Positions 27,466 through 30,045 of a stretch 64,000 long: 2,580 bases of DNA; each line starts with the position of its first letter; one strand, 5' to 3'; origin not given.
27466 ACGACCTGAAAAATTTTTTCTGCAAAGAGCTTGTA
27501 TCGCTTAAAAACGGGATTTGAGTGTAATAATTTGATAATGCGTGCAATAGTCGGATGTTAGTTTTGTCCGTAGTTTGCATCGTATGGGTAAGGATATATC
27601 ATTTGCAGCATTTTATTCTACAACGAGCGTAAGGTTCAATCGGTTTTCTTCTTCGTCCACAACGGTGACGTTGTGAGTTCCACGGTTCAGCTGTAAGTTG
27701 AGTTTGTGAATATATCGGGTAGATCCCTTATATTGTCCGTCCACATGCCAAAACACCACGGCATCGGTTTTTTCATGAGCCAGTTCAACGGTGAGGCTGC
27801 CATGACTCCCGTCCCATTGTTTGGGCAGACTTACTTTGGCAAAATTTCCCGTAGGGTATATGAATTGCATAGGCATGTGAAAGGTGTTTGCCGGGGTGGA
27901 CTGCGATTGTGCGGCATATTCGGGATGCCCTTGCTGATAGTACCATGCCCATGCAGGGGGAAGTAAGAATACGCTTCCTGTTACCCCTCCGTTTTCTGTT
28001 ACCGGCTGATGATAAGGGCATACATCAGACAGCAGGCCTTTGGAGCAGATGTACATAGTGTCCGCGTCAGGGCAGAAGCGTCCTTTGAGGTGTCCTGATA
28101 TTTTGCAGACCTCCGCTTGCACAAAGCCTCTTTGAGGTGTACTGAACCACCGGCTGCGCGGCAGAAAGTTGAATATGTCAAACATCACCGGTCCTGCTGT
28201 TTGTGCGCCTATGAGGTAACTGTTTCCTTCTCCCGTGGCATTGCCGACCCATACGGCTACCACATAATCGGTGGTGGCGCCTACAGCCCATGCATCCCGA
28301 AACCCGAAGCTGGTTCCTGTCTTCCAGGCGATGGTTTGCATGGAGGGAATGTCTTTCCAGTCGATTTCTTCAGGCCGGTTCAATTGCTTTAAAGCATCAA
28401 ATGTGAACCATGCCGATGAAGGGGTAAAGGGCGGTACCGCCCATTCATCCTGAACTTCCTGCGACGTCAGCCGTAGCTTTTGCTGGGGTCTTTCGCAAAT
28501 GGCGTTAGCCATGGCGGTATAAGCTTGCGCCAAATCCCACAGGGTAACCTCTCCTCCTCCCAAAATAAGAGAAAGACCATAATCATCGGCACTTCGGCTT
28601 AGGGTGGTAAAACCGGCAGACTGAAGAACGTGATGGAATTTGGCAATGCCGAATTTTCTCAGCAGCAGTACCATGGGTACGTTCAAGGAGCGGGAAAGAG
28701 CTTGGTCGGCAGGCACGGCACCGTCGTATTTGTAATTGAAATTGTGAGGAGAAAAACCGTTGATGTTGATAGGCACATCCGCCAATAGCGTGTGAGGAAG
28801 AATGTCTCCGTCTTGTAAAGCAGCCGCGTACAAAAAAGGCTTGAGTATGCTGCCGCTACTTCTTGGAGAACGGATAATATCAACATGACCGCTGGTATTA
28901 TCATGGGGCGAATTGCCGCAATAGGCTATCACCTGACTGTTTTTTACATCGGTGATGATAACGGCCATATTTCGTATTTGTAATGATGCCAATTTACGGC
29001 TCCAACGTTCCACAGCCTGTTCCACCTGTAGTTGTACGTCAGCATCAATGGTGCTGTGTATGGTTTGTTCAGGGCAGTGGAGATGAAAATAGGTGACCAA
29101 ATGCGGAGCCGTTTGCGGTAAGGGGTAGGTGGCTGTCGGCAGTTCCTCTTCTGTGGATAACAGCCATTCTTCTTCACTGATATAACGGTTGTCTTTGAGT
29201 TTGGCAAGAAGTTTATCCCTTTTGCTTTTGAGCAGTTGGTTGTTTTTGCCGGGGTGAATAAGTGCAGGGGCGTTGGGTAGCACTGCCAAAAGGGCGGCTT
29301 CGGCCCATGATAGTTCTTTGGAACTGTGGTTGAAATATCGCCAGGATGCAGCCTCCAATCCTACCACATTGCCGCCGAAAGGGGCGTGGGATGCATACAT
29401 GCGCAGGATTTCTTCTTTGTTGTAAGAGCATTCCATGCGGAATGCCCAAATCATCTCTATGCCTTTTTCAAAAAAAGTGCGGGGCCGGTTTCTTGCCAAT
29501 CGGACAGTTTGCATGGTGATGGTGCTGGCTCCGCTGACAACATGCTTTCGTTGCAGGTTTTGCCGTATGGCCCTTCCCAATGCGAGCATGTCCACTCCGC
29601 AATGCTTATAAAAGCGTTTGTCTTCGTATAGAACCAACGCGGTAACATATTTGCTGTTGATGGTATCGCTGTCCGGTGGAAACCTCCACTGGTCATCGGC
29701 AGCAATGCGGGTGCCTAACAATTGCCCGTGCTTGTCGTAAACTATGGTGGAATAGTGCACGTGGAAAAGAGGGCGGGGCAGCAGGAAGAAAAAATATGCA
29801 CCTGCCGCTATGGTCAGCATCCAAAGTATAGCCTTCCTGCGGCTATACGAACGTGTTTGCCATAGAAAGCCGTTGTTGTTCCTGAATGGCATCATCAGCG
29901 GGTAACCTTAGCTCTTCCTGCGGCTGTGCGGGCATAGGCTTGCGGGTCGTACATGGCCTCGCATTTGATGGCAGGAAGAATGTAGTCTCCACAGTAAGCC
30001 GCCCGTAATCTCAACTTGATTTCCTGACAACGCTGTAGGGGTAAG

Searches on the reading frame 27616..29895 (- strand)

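Call 21: search_protein_families(library=pfam, proteins=[window:27616-29895:-], max_evalue=0.001)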
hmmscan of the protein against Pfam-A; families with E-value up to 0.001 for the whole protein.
window:27616-29895:- (760 aa): 3 families
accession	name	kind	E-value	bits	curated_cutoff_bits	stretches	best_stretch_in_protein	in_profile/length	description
PF00912.28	Transgly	-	8.2e-48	162.6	27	1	66-233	9-177/178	Transglycosylase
PF00905.27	Transpeptidase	-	1.9e-15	57.3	22.1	1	310-562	1-274/299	Penicillin binding protein transpeptidase domain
PF06832.18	BiPBP_C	-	4.4e-09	36.6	26.8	1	674-748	10-81/90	Penicillin-Binding Protein C-terminus Family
